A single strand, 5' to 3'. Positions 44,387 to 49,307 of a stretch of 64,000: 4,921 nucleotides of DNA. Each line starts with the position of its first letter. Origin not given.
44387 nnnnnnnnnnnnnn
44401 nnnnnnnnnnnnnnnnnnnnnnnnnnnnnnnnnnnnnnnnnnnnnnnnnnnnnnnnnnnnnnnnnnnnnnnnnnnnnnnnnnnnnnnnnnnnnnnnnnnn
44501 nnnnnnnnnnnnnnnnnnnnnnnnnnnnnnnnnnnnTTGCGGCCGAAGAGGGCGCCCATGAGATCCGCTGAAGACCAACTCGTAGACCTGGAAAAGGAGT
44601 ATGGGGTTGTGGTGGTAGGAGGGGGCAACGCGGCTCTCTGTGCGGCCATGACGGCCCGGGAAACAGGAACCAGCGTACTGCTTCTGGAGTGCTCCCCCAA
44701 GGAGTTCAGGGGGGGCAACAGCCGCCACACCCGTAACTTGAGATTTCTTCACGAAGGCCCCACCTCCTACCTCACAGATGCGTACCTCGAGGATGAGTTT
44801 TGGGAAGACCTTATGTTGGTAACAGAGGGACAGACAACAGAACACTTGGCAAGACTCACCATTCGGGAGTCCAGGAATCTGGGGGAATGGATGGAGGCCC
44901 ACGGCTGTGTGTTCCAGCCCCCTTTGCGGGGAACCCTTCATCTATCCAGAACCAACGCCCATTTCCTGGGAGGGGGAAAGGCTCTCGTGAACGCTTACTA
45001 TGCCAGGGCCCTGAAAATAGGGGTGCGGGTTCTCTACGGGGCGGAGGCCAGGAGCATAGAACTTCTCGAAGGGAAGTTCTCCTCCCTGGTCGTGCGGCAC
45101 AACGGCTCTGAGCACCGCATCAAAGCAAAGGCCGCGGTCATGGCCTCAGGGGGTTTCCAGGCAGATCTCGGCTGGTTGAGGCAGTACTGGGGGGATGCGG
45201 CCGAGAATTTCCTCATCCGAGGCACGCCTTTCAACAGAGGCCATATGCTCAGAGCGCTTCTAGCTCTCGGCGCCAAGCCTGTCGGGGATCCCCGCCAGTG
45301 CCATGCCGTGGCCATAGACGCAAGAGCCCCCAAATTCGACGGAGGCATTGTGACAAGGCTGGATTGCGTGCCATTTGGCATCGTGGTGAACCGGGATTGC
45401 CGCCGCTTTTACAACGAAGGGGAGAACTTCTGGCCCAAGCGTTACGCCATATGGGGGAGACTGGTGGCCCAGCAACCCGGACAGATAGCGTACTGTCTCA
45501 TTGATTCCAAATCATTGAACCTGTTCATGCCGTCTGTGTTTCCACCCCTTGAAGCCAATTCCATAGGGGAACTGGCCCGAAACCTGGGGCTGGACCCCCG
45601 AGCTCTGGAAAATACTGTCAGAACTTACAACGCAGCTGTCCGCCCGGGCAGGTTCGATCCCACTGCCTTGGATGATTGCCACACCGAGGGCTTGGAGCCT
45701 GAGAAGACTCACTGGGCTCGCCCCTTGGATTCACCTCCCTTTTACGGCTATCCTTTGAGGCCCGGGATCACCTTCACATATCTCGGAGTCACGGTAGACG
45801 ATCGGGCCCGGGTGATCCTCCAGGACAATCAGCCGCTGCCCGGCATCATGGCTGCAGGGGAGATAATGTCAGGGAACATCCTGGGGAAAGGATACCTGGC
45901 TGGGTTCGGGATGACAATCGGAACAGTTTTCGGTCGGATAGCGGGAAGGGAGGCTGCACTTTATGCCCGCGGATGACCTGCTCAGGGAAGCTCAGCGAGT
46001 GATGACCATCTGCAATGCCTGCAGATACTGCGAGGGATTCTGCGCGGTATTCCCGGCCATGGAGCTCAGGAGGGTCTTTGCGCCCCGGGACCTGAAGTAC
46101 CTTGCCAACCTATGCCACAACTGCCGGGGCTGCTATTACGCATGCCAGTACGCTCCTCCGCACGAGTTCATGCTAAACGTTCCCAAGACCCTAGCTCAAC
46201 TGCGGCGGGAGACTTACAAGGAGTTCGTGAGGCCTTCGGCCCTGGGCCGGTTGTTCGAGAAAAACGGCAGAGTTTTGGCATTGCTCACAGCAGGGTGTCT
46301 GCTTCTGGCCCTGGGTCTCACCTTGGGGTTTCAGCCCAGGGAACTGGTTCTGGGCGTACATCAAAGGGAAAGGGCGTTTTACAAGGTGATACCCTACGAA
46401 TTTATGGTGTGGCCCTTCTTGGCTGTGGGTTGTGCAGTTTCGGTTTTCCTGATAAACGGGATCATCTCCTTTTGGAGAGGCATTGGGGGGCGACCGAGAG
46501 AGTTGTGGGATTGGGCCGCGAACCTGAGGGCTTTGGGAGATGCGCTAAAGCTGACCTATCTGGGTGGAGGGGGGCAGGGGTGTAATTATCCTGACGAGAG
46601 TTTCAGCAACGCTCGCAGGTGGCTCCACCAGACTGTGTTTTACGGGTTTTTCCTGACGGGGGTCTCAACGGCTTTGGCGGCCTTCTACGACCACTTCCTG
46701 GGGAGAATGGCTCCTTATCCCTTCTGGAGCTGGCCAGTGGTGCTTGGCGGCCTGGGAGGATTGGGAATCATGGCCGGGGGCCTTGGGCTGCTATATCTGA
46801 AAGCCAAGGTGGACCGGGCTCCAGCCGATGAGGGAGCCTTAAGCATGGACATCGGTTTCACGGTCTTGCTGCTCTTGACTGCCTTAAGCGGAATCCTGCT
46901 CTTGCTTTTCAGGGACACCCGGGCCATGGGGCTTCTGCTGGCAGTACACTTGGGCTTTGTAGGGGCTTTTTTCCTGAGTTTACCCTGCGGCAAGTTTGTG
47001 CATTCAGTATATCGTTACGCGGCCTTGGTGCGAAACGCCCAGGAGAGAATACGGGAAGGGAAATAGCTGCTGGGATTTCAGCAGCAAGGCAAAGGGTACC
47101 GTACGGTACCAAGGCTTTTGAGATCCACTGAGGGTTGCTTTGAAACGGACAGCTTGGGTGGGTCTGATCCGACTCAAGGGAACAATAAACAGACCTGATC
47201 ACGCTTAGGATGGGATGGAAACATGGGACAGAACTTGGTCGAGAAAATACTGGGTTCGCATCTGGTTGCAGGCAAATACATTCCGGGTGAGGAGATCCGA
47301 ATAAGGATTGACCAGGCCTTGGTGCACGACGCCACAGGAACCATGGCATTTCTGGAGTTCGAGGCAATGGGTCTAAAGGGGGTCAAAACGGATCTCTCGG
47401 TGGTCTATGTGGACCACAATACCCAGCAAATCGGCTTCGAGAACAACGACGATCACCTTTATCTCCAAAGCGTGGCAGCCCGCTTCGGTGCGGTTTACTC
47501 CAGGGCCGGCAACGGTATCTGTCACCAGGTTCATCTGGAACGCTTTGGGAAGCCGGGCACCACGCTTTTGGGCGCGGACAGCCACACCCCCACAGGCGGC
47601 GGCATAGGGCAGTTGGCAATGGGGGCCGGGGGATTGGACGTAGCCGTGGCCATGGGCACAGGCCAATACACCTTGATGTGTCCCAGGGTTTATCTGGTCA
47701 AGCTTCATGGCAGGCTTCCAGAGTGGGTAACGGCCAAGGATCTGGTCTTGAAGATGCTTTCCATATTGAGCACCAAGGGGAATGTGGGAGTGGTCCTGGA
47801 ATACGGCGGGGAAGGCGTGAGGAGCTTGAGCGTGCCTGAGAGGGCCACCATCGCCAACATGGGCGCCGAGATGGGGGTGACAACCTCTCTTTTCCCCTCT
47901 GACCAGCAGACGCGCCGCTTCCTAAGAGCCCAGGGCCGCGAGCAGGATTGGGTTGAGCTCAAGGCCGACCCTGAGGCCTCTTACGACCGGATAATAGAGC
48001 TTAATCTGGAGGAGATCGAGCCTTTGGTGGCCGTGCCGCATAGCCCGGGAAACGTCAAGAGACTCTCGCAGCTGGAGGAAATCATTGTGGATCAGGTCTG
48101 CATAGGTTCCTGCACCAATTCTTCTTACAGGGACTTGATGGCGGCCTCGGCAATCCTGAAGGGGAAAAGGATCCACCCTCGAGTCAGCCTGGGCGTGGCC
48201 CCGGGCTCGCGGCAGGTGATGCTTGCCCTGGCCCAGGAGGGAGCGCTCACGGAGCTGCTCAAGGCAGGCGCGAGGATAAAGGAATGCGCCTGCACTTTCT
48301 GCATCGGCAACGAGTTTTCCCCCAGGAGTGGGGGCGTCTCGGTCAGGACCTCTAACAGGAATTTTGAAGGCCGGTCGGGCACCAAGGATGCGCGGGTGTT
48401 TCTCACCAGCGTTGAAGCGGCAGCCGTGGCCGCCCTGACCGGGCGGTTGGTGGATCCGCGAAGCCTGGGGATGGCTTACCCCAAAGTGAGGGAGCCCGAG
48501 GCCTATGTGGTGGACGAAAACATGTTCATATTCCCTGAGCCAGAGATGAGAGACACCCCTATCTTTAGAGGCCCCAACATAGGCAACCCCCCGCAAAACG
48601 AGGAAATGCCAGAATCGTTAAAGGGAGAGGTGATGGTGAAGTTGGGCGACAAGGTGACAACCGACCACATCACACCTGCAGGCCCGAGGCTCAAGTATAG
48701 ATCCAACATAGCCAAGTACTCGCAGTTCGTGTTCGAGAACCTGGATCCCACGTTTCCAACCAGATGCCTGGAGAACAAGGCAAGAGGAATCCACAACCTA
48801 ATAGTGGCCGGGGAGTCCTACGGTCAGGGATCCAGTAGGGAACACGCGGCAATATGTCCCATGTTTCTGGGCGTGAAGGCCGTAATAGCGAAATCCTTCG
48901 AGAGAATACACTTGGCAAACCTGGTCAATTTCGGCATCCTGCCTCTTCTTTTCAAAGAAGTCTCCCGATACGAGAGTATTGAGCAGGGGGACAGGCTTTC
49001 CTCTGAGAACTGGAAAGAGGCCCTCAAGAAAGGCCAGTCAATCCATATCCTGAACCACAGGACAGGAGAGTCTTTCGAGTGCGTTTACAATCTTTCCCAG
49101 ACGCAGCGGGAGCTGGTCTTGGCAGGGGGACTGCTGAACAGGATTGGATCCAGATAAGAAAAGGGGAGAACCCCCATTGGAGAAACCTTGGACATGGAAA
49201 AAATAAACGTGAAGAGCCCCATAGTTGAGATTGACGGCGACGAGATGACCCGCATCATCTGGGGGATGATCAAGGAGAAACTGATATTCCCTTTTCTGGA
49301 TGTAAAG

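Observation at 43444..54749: Tricarboxylate (tricarballylate/aconitate/citrate-type) uptake and catabolism island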

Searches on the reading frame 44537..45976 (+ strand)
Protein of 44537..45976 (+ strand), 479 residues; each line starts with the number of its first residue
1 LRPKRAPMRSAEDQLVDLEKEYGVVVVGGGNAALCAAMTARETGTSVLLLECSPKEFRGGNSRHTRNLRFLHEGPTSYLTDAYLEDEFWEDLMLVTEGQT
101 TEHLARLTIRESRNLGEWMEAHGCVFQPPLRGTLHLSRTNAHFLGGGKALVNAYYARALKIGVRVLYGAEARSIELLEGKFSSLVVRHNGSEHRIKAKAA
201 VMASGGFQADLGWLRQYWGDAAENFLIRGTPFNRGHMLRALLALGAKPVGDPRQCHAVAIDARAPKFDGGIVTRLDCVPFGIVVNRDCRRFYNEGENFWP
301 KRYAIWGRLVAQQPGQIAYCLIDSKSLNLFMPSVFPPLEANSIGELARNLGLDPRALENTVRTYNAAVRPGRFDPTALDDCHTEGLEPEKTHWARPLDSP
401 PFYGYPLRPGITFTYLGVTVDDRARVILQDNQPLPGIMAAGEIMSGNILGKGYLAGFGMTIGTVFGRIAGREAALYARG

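Call 3: search_protein_families(library=pfam, proteins=[window:44537-45976:+])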
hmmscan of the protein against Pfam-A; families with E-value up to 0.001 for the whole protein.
window:44537-45976:+ (479 aa): 5 families
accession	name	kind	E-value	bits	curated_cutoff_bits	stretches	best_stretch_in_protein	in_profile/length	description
PF00890.30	FAD_binding_2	-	6.5e-37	128.1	20.4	1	24-446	2-401/414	FAD binding domain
PF01266.30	DAO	-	3.7e-09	37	27.9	1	24-207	2-205/353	FAD dependent oxidoreductase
PF12831.13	FAD_oxidored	-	5e-09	36.4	27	1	24-205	2-145/416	FAD dependent oxidoreductase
PF03486.20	HI0933_like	-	1.1e-07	32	50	0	24-54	3-33/244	HI0933-like protein Rossmann domain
PF07992.20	Pyr_redox_2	-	3.3e-06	27.2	26.1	0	22-58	143-179/291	Pyridine nucleotide-disulphide oxidoreductase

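Call 4: search_protein_families(library=ncbifam, proteins=[window:44537-45976:+])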
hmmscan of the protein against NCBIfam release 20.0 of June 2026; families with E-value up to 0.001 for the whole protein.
window:44537-45976:+ (479 aa): 40 families (the best 25 are shown)
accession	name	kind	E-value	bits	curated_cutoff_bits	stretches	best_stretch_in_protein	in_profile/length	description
NF006130.0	PRK08274.1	equivalog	9.1e-209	694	369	1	20-477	4-462/467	FAD-dependent tricarballylate dehydrogenase TcuA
TIGR02485.1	CobZ_N-term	equivalog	1.9e-179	597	372.55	1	23-478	3-436/437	FAD-dependent tricarballylate dehydrogenase TcuA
NF004789.0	PRK06134.1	subfamily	9.5e-35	120.2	747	1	141-474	210-568/581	FAD-dependent oxidoreductase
NF005510.0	PRK07121.1-3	subfamily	4.9e-34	117.9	481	2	143-475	175-488/492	FAD-binding protein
TIGR01813.1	flavo_cyto_c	subfamily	1.4e-33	116.3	285.45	1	24-470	2-443/444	flavocytochrome c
NF009478.0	PRK12844.1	equivalog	2.6e-32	111.9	789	2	139-474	201-549/559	3-ketosteroid-delta-1-dehydrogenase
NF009477.0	PRK12843.1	equivalog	1e-31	110.1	758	1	144-473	217-568/578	FAD-dependent oxidoreductase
NF005064.0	PRK06481.1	equivalog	2.1e-31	109.2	542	1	17-478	57-504/506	flavocytochrome c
NF005882.1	PRK07843.1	equivalog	4.1e-27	94.8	788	2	139-470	193-544/547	3-oxosteroid 1-dehydrogenase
NF005511.0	PRK07121.1-4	equivalog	2.8e-24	85.5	466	2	5-130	4-128/553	FAD-binding protein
NF009473.0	PRK12835.1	subfamily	5.9e-24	84.4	837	2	339-474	429-567/585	FAD-binding protein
NF009479.0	PRK12845.1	equivalog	8.3e-24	83.9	793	1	142-474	213-564/566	3-ketosteroid-delta-1-dehydrogenase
NF053717.1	VnlPnlRedVprA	equivalog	2.6e-23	82.6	600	2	19-217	4-203/481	vinyl phenol reductase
NF053676.1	4oxCHCAChcC1Cy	equivalog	7.1e-23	80.8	1000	2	137-465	176-516/528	4-oxocyclohexanecarboxylate 2-dehydrogenase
NF009476.0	PRK12839.1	equivalog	2.2e-22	78.9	940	1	341-474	428-565/572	FAD-dependent oxidoreductase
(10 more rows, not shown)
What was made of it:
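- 44558..45976 (+): TcuA, FAD-dependent tricarballylate dehydrogenase. The ATG at 44558 is the likely start; the longest ORF begins at TTG 44537. NF006130 scores 694 against 369 and TIGR02485 scores 597 against 373 (call 4).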

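Call 38: search_solved_structures(query=window:44558-45976:+, max_evalue=1e-10)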
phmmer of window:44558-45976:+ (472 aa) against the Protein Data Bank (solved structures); distinct sequences matched with E-value up to 1e-10: 20.
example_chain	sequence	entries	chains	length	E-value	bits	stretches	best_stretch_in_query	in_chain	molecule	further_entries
1ksu_A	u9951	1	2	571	7.9e-26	93.9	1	16-471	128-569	flavocytochrome c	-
1jrz_A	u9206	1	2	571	8.2e-26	93.8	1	16-471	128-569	FLAVOCYTOCHROME C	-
1d4c_A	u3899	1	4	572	2e-25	92.6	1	11-471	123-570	FLAVOCYTOCHROME C FUMARATE REDUCTASE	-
1e39_A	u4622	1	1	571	2e-25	92.6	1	16-471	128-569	FUMARATE REDUCTASE FLAVOPROTEIN SUBUNIT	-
1jry_A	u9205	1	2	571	2.3e-25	92.3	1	16-471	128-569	FLAVOCYTOCHROME C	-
1d4d_A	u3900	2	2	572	2.3e-25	92.3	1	11-471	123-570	FLAVOCYTOCHROME C FUMARATE REDUCTASE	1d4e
2b7s_A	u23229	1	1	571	2.5e-25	92.2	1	16-471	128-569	Fumarate reductase flavoprotein subunit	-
1p2h_A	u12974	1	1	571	2.8e-25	92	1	16-471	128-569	flavocytochrome c3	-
1p2e_A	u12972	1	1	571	2.8e-25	92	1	16-471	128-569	flavocytochrome c3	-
1qjd_A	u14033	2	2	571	2.8e-25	92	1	16-471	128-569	FLAVOCYTOCHROME C3 | Fumarate reductase flavoprotein subunit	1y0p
2b7r_A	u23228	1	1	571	2.9e-25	92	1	16-471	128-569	Fumarate reductase flavoprotein subunit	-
1jrx_A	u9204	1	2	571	3.5e-25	91.8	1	16-471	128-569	FLAVOCYTOCHROME C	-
1kss_A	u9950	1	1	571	4e-25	91.6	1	16-471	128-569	flavocytochrome c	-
1m64_A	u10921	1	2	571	4.6e-25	91.4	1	16-471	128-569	flavocytochrome c3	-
1lj1_A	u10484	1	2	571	5.6e-25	91.1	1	16-471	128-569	flavocytochrome c3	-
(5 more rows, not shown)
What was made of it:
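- TcuA's nearest solved relatives are soluble fumarate reductases and urocanate reductase, which work physiologically as reductases (call 38).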

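Call 49: search_dna_similar(query=window:44558-45976:+, collection=plasmids, mode=protein, max_rows=12)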
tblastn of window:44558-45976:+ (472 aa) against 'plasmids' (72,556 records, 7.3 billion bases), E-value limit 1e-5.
Records with a match: 490; places in all: 663; records where one place covers at least 80% of the query: 312.
Best place of each record, by identity: 60-80% 57; <60% 433.
By first word of the organism name: Pantoea 74; Salmonella 33; Pseudosulfitobacter 32; Escherichia 26; Rhizobium 22; Paracoccus 21; Rhodococcus 20; Novosphingobium 15; Paraburkholderia 14; Azospirillum 14; and 85 more.
By predicted mobility (MOB-suite, as given by PLSDB): non-mobilizable 344; conjugative 102; mobilizable 44.
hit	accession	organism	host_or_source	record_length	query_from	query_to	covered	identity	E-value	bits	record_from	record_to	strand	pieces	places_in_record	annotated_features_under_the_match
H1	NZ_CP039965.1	Pseudorhodobacter turbinis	single bacterial isolate,Turban shell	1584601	8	467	97%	63.7%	1e-178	562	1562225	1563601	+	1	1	record has no annotation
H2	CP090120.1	Rhizobium leguminosarum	Trifolium ambiguum,Cell culture,Plant ...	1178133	24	470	95%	65.2%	1e-160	593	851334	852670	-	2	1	tcuA: FAD-dependent tricarballylate dehydrogenase TcuA | tcuB: tricarballylate utilization 4Fe-4S protein TcuB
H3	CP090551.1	Rhizobium leguminosarum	Trifolium pratense,Cell culture,Plant ...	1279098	24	470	95%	65.1%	0e+0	590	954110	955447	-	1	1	tcuA: FAD-dependent tricarballylate dehydrogenase TcuA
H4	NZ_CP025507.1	Rhizobium leguminosarum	Pisum sativum,pea nodule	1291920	24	470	95%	65.1%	0e+0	588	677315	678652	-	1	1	record has no annotation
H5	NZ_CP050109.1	Rhizobium leguminosarum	Trifolium repens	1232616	24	470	95%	65.1%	0e+0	588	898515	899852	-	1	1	record has no annotation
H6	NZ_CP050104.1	Rhizobium leguminosarum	Trifolium repens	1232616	24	470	95%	65.1%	0e+0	588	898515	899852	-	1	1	record has no annotation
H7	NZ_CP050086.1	Rhizobium leguminosarum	Trifolium pratense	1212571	24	470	95%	65.1%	0e+0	588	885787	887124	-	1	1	record has no annotation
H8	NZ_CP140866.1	Rhizobium leguminosarum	Trifolium pratense,whole organism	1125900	24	470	95%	65.1%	0e+0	588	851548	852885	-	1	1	record has no annotation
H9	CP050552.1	Rhizobium leguminosarum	Vicia sativa,cell culture,root nodule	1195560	24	462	93%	65.2%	4e-157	581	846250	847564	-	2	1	none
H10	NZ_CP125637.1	Rhizobium leguminosarum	Phaseolus vulgaris,Pure culture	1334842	24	470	95%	63.3%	0e+0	577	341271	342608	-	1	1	record has no annotation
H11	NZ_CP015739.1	Shinella sp. HZN7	-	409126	8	467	97%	60.7%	0e+0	577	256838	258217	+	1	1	tcuA: FAD-dependent tricarballylate dehydrogenase TcuA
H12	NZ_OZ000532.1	Shinella sp. WSC3-e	-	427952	7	467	98%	60.1%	0e+0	572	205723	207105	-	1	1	tcuA: FAD-dependent tricarballylate dehydrogenase TcuA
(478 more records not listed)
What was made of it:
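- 44558..45976 (+): It is 60-65% identical to annotated TcuA of Rhizobium and Shinella (call 49).
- On TcuA (FAD-dependent tricarballylate dehydrogenase): It is 60-65% identical to annotated TcuA (call 49).
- TcuA is 60-65% identical to annotated TcuA (call 49). TcuA orthology points to tricarballylate (calls 4, 49).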

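Call 53: get_annotated_region(hit=H2, flank=9000)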
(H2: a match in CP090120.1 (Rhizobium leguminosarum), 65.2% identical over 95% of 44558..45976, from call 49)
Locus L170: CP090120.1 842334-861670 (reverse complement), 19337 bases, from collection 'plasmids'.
description: Rhizobium leguminosarum strain Ta6 plasmid pRL1, complete sequence
organism: Rhizobium leguminosarum (NCBI taxid 384)
taxonomy: Bacteria; Pseudomonadota; Alphaproteobacteria; Hyphomicrobiales; Rhizobiaceae; Rhizobium; Rhizobium leguminosarum
host: -; source: Trifolium ambiguum,Cell culture,Plant nodule; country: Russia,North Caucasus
typing (MOB-suite, as given by PLSDB): conjugative; relaxase MOBQ; mating-pair formation MPF_T
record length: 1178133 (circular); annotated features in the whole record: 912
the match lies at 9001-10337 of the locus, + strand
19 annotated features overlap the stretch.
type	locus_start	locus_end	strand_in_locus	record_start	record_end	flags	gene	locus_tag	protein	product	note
CDS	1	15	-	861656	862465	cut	-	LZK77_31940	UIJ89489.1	LysR family transcriptional regulator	-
CDS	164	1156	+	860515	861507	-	-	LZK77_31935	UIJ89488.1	acyl--CoA ligase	-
CDS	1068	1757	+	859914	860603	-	-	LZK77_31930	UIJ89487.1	AMP-binding protein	-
CDS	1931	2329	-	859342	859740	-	-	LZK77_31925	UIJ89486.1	OB-fold domain-containing protein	-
CDS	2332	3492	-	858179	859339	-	-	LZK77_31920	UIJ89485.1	thiolase domain-containing protein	-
CDS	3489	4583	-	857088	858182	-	-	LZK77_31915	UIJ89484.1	amidohydrolase family protein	-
CDS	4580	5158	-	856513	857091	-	-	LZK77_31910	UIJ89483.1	carboxymuconolactone decarboxylase family protein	-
CDS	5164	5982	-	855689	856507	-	-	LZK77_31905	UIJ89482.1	SDR family oxidoreductase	-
CDS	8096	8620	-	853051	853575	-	-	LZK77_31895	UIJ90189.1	GntR family transcriptional regulator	-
CDS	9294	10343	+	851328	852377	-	tcuA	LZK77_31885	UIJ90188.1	FAD-dependent tricarballylate dehydrogenase TcuA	-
CDS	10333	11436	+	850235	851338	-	tcuB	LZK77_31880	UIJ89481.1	tricarballylate utilization 4Fe-4S protein TcuB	-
CDS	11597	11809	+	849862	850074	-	-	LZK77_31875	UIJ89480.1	hypothetical protein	-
CDS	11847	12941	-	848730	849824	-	-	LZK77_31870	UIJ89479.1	NAD(P)-dependent oxidoreductase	-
CDS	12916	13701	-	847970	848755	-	-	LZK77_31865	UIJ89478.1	glucose 1-dehydrogenase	-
CDS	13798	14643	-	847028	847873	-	-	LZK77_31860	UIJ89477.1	SMP-30/gluconolactonase/LRE family protein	-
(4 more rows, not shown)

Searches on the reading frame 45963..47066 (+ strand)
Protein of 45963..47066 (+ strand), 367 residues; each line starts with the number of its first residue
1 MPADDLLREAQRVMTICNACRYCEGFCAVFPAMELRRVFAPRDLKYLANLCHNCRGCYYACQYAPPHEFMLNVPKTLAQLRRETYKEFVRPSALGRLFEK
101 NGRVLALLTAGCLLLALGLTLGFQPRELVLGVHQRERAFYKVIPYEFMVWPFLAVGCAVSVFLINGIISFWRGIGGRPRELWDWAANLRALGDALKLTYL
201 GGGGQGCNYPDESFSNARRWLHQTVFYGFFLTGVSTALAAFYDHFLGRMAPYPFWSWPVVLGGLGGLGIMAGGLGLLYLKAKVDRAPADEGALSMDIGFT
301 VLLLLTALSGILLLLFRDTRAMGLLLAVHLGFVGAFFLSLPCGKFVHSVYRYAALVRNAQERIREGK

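Call 3: search_protein_families(library=pfam, proteins=[window:45963-47066:+])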
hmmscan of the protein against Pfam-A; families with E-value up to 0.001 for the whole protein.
window:45963-47066:+ (367 aa): 0 families

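Call 4: search_protein_families(library=ncbifam, proteins=[window:45963-47066:+])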
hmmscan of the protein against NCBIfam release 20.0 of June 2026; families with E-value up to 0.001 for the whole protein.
window:45963-47066:+ (367 aa): 3 families
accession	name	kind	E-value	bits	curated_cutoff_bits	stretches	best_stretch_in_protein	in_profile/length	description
TIGR02484.1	CitB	equivalog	5.2e-119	397.7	246.6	1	3-364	2-361/372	tricarballylate utilization 4Fe-4S protein TcuB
NF011607.0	PRK15033.1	subfamily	1.1e-118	396.6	524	1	8-364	26-380/389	tricarballylate utilization 4Fe-4S protein TcuB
NF038018.1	qmoC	equivalog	4.7e-24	85.5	300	1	50-356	63-359/360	quinone-interacting membrane-bound oxidoreductase complex subunit QmoC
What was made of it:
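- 45963..47066 (+): TcuB, a membrane Fe-S (and probably haem) protein that re-oxidises TcuA and passes electrons to the quinone pool. TIGR02484 scores 398 against 247 (call 4). It shows QmoC similarity, 85 bits (call 4).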

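Call 11: find_encoding_contigs(protein=window:45963-47066:+, flank=10000, max_places=6)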
Protein window:45963-47066:+ (367 aa): no gene with exactly this product is on record in the collection.
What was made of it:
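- Tried and rejected: Exact-sequence look-up of the window's TcuB to find the source contig: not on record (call 11).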

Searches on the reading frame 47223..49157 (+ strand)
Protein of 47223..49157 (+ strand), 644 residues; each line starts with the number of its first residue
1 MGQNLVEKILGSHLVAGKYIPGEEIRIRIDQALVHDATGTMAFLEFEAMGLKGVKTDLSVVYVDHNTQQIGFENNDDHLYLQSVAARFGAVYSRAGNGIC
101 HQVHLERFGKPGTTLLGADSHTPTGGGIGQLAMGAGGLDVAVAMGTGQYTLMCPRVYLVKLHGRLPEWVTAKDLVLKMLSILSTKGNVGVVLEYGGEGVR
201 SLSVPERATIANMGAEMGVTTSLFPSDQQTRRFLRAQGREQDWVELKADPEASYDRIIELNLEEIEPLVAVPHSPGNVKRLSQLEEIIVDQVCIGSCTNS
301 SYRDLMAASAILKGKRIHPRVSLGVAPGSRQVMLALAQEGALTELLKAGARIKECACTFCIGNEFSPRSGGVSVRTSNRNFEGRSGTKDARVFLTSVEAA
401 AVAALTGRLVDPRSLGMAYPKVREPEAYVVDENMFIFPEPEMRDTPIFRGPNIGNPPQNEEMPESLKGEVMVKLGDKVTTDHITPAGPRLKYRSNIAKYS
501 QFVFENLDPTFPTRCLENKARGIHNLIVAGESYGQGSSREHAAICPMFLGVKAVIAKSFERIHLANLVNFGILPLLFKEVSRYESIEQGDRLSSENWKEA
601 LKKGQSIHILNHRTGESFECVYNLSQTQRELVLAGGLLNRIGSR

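Call 3: search_protein_families(library=pfam, proteins=[window:47223-49157:+])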
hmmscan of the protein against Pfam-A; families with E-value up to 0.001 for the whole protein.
window:47223-49157:+ (644 aa): 2 families
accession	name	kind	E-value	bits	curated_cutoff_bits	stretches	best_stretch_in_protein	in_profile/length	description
PF00330.25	Aconitase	-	1.3e-108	364.4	28.7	2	7-283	1-305/463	Aconitase family (aconitate hydratase)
PF00694.25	Aconitase_C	-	1.8e-21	77.3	22.8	1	517-579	68-130/131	Aconitase C-terminal domain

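Call 4: search_protein_families(library=ncbifam, proteins=[window:47223-49157:+])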
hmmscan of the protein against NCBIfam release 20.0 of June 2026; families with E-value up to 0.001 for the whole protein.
window:47223-49157:+ (644 aa): 27 families (the best 25 are shown)
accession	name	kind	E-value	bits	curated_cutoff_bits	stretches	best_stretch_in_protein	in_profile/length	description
NF005558.0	PRK07229.1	equivalog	1.1e-267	889.9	612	1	1-641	1-641/647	aconitate hydratase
TIGR01342.1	acon_putative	hypoth_equivalog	3.5e-253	841.7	719.15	1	5-641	2-645/655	putative aconitate hydratase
NF001614.1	PRK00402.1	subfamily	1.5e-109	366.5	385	1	4-413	2-415/415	aconitase/3-isopropylmalate dehydratase large subunit family protein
TIGR01340.1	aconitase_mito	equivalog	9.2e-107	358.2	825.35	2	7-408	24-471/745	aconitate hydratase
TIGR02086.1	IPMI_arch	subfamily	5.1e-104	348.2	410.15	1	3-413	1-410/411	3-isopropylmalate dehydratase/homoaconitate hydratase family large subunit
TIGR01343.1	hacA_fam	subfamily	2.2e-100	336.1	385.7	1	5-413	2-412/412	homoaconitate hydratase family protein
TIGR02083.1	LEU2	equivalog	5.4e-81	272.7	610.65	1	5-414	3-418/419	3-isopropylmalate dehydratase large subunit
NF040615.1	HacA_Meth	equivalog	8.4e-81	271.8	550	1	4-409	2-415/419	homoaconitase large subunit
NF008503.0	PRK11413.1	equivalog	7.1e-80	268.9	641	3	8-286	40-316/753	hydratase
NF006757.0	PRK09277.1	subfamily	1.7e-78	264.3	686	3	94-287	175-391/888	aconitate hydratase AcnA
NF009520.0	PRK12881.1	subfamily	7.9e-75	252.2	905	3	93-286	172-390/893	aconitate hydratase AcnA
NF004016.0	PRK05478.1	subfamily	1.2e-74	251.6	510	2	2-281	3-301/468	3-isopropylmalate dehydratase large subunit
TIGR01341.1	aconitase_1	equivalog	3.1e-72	243.5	945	4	96-286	159-374/876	aconitate hydratase AcnA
NF009116.0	PRK12466.1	subfamily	2.5e-71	240.7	531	2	2-279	4-301/472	3-isopropylmalate dehydratase large subunit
TIGR00170.1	leuC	equivalog_domain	2.3e-60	204.5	560.25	2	1-278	1-297/466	3-isopropylmalate dehydratase large subunit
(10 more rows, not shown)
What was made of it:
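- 47223..49157 (+): Short (644 aa) aconitate hydratase: cis-aconitate to isocitrate. NF005558 scores 890 against 612 and TIGR01342 scores 842 against 719 (call 4).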
